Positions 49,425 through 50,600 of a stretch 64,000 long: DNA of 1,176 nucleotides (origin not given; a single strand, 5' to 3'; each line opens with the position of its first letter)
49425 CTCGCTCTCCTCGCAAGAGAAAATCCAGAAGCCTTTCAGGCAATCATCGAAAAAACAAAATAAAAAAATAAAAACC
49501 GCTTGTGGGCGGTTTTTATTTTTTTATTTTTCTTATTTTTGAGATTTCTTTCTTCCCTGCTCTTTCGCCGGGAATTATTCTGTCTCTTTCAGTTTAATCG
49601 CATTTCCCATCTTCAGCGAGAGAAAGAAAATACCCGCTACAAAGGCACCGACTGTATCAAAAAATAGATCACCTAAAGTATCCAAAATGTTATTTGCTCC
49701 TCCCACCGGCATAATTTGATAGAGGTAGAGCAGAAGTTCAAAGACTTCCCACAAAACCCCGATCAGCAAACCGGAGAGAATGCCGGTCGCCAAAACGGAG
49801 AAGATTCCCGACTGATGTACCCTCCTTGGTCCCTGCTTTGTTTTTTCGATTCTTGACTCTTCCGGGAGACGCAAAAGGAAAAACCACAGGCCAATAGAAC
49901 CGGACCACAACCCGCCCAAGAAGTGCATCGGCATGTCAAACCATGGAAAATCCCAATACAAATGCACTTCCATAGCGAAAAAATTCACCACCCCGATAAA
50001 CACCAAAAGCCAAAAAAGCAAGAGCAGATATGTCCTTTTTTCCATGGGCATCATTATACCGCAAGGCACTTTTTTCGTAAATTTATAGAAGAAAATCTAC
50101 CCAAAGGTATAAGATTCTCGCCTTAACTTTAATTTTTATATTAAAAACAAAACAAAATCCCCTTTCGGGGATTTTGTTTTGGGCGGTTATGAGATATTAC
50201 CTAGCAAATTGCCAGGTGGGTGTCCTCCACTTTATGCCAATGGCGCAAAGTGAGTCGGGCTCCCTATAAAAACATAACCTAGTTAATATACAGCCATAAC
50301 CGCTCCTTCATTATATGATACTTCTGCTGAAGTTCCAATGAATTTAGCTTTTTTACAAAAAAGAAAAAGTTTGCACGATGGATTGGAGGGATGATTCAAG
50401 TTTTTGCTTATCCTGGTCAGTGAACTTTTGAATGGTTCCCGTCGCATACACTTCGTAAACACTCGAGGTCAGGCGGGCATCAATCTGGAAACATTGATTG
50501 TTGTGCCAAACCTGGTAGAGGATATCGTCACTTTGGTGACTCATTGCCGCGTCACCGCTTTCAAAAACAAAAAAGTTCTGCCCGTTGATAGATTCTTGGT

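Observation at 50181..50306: Candidate ~125-nt structured sRNA with a 9-bp terminal helix next to a bidirectional terminator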

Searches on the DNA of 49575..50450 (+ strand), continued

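Call 57: search_with_rna_model(model_id=R1, sources=[L085, L086, L087, L088, L089, L090, L091, L092, L093, L094, L095, L096, L097, L098, L099, L100, L101, L102, L103, L104, L105, L106, L107, L108, L109, L110, L111, L112, L113, L114, L115, L116, L117, L118, L119, L120, L121, L122, L123, L124, L125, L126, L127, L128, L129, L130, L131, L132, L133, L134, L135, L136, L137, L138, L139, L140, L141, L142, L143, L144, L145, L146, L147, L148, L149, L150, L151, L152, L153, L154, L155, L156, L157, L158, L159, L160, L161, L162, L163, L164, L165, L166, L167, L168, L169, L170, L171, L172, L173, L174, L175, L176, L177, L178, L179, L180, L181, L182, L183, L184], max_evalue=0.01, make_alignment=true)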
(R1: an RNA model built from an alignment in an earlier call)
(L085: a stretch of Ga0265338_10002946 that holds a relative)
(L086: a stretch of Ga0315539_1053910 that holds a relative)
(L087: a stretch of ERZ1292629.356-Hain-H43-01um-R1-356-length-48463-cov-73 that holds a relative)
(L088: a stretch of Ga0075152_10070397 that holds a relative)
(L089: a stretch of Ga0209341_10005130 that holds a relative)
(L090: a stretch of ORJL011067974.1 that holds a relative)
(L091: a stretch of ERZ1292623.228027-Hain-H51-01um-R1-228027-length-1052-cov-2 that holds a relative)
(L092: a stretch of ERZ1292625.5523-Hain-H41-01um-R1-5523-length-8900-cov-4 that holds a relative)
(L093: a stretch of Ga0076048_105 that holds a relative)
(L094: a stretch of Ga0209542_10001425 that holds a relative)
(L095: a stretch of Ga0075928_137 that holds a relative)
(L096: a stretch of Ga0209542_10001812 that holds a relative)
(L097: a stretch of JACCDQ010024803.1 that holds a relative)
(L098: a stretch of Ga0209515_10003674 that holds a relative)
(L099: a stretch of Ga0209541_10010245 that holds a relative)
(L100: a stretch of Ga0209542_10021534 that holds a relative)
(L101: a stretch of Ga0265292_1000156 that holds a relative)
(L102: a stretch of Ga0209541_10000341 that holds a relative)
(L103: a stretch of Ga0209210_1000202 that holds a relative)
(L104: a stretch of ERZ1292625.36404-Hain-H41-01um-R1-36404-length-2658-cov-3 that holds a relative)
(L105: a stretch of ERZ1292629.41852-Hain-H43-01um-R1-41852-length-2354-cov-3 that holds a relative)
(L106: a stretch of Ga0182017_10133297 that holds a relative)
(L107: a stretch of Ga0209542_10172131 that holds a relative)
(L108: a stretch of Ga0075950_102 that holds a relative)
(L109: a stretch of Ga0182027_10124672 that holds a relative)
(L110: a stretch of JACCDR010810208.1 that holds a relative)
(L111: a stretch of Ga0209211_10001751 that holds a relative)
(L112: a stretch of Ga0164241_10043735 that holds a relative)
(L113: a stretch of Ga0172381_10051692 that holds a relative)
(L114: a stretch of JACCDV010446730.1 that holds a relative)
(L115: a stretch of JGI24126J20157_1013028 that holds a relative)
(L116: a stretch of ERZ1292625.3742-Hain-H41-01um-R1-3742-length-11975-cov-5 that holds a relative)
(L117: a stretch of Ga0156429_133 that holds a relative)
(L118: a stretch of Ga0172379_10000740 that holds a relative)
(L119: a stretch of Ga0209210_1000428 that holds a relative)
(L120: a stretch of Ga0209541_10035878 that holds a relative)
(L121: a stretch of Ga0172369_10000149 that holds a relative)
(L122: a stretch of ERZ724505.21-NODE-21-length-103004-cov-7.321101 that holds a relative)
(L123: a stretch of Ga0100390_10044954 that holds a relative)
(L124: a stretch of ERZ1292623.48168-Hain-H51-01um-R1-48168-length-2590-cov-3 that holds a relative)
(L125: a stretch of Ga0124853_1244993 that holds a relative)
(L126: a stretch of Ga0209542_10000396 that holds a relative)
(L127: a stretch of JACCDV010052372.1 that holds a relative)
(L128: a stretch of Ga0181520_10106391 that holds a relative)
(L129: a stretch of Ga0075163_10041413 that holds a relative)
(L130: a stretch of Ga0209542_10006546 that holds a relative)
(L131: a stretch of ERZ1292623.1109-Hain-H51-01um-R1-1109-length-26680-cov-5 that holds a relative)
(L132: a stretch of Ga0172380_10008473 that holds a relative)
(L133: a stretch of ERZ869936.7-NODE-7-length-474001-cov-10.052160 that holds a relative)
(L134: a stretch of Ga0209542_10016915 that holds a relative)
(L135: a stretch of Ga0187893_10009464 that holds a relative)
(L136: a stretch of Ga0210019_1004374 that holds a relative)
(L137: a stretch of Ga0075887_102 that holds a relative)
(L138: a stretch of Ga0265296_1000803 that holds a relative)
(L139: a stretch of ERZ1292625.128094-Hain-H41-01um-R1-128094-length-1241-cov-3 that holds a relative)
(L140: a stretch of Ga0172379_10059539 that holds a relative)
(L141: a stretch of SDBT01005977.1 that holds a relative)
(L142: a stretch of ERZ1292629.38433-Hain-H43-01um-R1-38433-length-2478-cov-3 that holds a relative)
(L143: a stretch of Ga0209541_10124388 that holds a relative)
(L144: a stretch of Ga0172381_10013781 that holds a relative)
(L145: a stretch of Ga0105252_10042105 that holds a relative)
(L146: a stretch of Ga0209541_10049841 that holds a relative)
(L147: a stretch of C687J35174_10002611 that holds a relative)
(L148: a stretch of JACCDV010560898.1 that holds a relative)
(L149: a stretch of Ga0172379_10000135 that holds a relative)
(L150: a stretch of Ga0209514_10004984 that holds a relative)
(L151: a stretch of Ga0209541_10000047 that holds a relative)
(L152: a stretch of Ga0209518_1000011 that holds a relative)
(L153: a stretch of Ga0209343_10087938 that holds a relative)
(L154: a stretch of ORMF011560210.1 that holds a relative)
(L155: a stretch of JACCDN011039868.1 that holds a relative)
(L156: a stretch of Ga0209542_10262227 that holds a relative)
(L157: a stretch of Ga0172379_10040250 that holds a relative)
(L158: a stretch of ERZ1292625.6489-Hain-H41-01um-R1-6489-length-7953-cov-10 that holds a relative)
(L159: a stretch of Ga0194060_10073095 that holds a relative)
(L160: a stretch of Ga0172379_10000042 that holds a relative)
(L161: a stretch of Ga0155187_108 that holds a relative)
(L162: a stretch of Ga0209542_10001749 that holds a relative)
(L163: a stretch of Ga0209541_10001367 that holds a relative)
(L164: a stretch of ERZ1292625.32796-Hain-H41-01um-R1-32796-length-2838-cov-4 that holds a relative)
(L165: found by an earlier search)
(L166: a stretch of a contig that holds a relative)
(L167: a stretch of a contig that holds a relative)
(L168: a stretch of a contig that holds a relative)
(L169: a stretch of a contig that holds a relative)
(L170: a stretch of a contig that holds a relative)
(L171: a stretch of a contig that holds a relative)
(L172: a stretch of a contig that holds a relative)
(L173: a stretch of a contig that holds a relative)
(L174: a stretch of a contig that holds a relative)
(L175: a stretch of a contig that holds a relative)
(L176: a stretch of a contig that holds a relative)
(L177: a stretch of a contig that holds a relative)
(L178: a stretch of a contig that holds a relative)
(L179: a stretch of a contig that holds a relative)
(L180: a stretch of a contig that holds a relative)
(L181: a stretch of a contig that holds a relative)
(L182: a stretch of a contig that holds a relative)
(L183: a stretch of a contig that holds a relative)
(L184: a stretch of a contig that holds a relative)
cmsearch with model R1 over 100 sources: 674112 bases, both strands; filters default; matches with E-value up to 0.01: 98.
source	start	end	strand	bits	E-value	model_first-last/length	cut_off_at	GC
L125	1351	1484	+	100.6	2.2e-18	1-142/142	no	0.43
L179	12083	12216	+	99.7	3.5e-18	1-142/142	no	0.43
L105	283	416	+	91.1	2.6e-16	1-142/142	no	0.39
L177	2542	2673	-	89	7.3e-16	1-142/142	no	0.38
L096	1632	1764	-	88.2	1.1e-15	1-142/142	no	0.41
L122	1990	2125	+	87.4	1.7e-15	1-142/142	no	0.35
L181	3746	3882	-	86.2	2.9e-15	1-142/142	no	0.37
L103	334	465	+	85.5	4.3e-15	1-142/142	no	0.41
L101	4126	4262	-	84.8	6.1e-15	1-142/142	no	0.4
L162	7379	7510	+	82.9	1.5e-14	1-142/142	no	0.38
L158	1830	1964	-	82.9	1.5e-14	1-142/142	no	0.41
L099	12604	12735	+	82.8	1.7e-14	1-142/142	no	0.43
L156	215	346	+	81.9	2.5e-14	1-142/142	no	0.41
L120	6069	6200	-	81.1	3.8e-14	1-142/142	no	0.39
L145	357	488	-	80.4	5.5e-14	1-142/142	no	0.39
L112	2586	2718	-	80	6.7e-14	1-142/142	no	0.41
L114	324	458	-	78.9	1.1e-13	1-142/142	no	0.38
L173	3267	3403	-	78.4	1.5e-13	1-142/142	no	0.41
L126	4562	4694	+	78.3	1.5e-13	1-142/142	no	0.38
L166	1185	1317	+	77.6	2.2e-13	1-142/142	no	0.38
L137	2116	2248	-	75.8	5.4e-13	1-142/142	no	0.4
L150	874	1005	+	69.8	1.1e-11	1-142/142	no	0.38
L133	4743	4879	-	69.3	1.4e-11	1-142/142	no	0.46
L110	8005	8137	+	67.6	3.2e-11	1-142/142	no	0.46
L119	1477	1614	+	66.9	4.5e-11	1-142/142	no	0.41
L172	11739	11870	+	66.6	5.3e-11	1-142/142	no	0.44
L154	139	272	-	62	5.2e-10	1-142/142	no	0.42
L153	1896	2030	+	61.3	7.6e-10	1-142/142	no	0.39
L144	2156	2290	+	61.1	8.3e-10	1-142/142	no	0.4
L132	10985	11117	-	60.7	1e-09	1-142/142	no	0.44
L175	304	441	+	59.6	1.8e-09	1-142/142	no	0.41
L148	713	844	-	59.5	1.8e-09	1-142/142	no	0.43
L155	34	171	-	58.9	2.5e-09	1-142/142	no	0.43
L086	167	301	+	57.5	5.1e-09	1-142/142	no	0.41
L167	878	1012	+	56.9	6.8e-09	1-142/142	no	0.4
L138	1041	1175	+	56.3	9.1e-09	1-142/142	no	0.41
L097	793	926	-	55.4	1.4e-08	1-142/142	no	0.5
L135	940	1073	+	54.9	1.8e-08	1-142/142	no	0.45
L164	160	292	-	54.5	2.3e-08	1-142/142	no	0.49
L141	7004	7138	+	52.2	7e-08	1-142/142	no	0.35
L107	1270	1404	-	51.4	1.1e-07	1-142/142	no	0.39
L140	2521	2655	-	51.1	1.2e-07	1-142/142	no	0.34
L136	8686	8820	-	50.9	1.3e-07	1-142/142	no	0.38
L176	6127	6261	+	50.6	1.6e-07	1-142/142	no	0.4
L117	713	845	+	48.9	3.7e-07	1-142/142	no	0.44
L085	11225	11359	+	48.8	3.8e-07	1-142/142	no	0.41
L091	669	803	-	47.7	6.6e-07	1-142/142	no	0.36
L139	607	739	+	47.6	6.9e-07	1-142/142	no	0.48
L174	3761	3895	+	47.3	8.1e-07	1-142/142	no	0.52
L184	936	1070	-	46.8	1e-06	1-142/142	no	0.35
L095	819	953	+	46.7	1.1e-06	1-142/142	no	0.35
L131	6252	6386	+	46.4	1.3e-06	1-142/142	no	0.38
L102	1819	1952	+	46.1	1.5e-06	1-142/142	no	0.37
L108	757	891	+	44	4.2e-06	1-142/142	no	0.44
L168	11631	11764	+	42.8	7.8e-06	1-142/142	no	0.39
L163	1698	1832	-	42.6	8.7e-06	1-142/142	no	0.42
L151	2722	2853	-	42.5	9.1e-06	1-142/142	no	0.43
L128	1324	1458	+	42.2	1e-05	1-142/142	no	0.39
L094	4479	4613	-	42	1.1e-05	1-142/142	no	0.38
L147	2552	2686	+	42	1.1e-05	1-142/142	no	0.38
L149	4182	4316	-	41.8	1.3e-05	1-142/142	no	0.39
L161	2880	3014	-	41.5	1.5e-05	1-142/142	no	0.42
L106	620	755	-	41.2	1.8e-05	1-142/142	no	0.38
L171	2097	2231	-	40.9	2e-05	1-142/142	no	0.41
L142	8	142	+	40.8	2.1e-05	1-142/142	no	0.41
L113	893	1027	-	40.5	2.4e-05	1-142/142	no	0.4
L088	988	1125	-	40.3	2.6e-05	1-142/142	no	0.42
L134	10416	10550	-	40.3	2.7e-05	1-142/142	no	0.43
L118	5785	5918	+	40.2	2.8e-05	1-142/142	no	0.39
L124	413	547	+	40.1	3e-05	1-142/142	no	0.39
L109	2160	2294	+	39.9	3.3e-05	1-142/142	no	0.39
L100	5409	5543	+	39.5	3.9e-05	1-142/142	no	0.4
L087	10404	10538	-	39.4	4.2e-05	1-142/142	no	0.41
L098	588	722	+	39.3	4.4e-05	1-142/142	no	0.46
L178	7445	7578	+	39.2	4.8e-05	1-142/142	no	0.43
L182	10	143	+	39.2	4.8e-05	1-142/142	no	0.43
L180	1359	1495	+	38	8.4e-05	1-142/142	no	0.37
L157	162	296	+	37.8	9.5e-05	1-142/142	no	0.39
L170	902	1037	-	37.6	0.00011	1-142/142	no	0.37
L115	110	246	-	37.4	0.00011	1-142/142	no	0.38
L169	214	348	+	37.2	0.00012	1-142/142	no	0.43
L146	1180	1315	+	37.1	0.00014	1-142/142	no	0.43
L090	318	453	+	35.3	0.00032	1-142/142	no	0.39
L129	625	758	-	35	0.00039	1-142/142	no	0.46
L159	973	1107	+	34.8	0.00041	1-142/142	no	0.43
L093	7390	7522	-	34.8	0.00042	1-142/142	no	0.47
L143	2298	2432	-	34.4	0.00052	1-142/142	no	0.42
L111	11650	11784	+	34.2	0.00058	1-142/142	no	0.41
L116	1866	2001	-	34.1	0.00059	1-142/142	no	0.38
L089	2464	2598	-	33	0.001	1-142/142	no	0.41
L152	1295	1429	-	33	0.001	1-142/142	no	0.41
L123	1191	1328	-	32.7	0.0012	1-142/142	no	0.38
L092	807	942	-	31.6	0.0021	1-142/142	no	0.37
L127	556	691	+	31.6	0.0021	1-142/142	no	0.35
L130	5609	5742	-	30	0.0046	1-142/142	no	0.4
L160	860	995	-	29.9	0.0049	1-142/142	no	0.42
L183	1388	1524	+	29.4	0.0062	1-142/142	no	0.39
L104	1510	1644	-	28.7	0.009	1-142/142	no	0.4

Alignment A5: 98 matches aligned to the model, 167 columns, each read 5' to 3' on its own strand. Consensus structure (alignment columns), stored with it:
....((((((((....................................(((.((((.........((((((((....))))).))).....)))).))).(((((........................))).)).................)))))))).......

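Call 64: search_rna_families(sources=[L048, L031, L054, L087, L015, L057, L079, L005], threshold=evalue, max_evalue=0.01)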
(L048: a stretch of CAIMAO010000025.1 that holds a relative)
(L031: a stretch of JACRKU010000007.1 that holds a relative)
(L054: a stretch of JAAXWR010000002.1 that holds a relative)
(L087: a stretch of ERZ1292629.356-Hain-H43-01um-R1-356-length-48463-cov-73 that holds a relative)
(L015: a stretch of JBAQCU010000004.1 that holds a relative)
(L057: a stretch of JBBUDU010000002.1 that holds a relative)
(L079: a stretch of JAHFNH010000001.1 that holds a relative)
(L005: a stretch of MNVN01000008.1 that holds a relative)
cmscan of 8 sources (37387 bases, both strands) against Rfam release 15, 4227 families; matches with E-value up to 0.01: 4.
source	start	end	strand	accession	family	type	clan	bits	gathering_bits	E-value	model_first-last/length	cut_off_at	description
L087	6235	6635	-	RF00023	tmRNA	Gene;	CL00001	121.8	47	2.6e-47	1-374/374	no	transfer-messenger RNA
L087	4195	4268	-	RF00005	tRNA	Gene; tRNA;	CL00001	67.5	29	8.7e-13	1-71/71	no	tRNA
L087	4194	4268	+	RF04354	Plastid-ycf2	Cis-reg;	-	39.3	65.7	5.9e-05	1-75/75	no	Plastid-ycf2 5UTR RNA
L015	459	622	+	RF00013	6S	Gene;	-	34.3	46.4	0.0016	1-187/187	no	6S / SsrS RNA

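Call 65: search_rna_families(source=L015, start=400, end=700, threshold=evalue, max_evalue=1, show_alignments=2)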
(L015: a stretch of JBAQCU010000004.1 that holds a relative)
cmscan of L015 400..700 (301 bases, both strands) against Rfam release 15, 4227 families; matches with E-value up to 1: 4.
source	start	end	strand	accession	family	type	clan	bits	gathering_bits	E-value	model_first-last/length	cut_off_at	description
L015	459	622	+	RF00013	6S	Gene;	-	34.3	46.4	1.3e-05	1-187/187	no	6S / SsrS RNA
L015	516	567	+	RF03716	mir-7131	Gene; miRNA;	-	20.5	74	0.091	18-65/84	no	mir-7131 microRNA precursor family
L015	515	568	+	RF03585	mir-3938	Gene; miRNA;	-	19.2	94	0.19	1-88/88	no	mir-3938 microRNA precursor family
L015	516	567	-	RF03716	mir-7131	Gene; miRNA;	-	17.2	74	0.79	18-65/84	no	mir-7131 microRNA precursor family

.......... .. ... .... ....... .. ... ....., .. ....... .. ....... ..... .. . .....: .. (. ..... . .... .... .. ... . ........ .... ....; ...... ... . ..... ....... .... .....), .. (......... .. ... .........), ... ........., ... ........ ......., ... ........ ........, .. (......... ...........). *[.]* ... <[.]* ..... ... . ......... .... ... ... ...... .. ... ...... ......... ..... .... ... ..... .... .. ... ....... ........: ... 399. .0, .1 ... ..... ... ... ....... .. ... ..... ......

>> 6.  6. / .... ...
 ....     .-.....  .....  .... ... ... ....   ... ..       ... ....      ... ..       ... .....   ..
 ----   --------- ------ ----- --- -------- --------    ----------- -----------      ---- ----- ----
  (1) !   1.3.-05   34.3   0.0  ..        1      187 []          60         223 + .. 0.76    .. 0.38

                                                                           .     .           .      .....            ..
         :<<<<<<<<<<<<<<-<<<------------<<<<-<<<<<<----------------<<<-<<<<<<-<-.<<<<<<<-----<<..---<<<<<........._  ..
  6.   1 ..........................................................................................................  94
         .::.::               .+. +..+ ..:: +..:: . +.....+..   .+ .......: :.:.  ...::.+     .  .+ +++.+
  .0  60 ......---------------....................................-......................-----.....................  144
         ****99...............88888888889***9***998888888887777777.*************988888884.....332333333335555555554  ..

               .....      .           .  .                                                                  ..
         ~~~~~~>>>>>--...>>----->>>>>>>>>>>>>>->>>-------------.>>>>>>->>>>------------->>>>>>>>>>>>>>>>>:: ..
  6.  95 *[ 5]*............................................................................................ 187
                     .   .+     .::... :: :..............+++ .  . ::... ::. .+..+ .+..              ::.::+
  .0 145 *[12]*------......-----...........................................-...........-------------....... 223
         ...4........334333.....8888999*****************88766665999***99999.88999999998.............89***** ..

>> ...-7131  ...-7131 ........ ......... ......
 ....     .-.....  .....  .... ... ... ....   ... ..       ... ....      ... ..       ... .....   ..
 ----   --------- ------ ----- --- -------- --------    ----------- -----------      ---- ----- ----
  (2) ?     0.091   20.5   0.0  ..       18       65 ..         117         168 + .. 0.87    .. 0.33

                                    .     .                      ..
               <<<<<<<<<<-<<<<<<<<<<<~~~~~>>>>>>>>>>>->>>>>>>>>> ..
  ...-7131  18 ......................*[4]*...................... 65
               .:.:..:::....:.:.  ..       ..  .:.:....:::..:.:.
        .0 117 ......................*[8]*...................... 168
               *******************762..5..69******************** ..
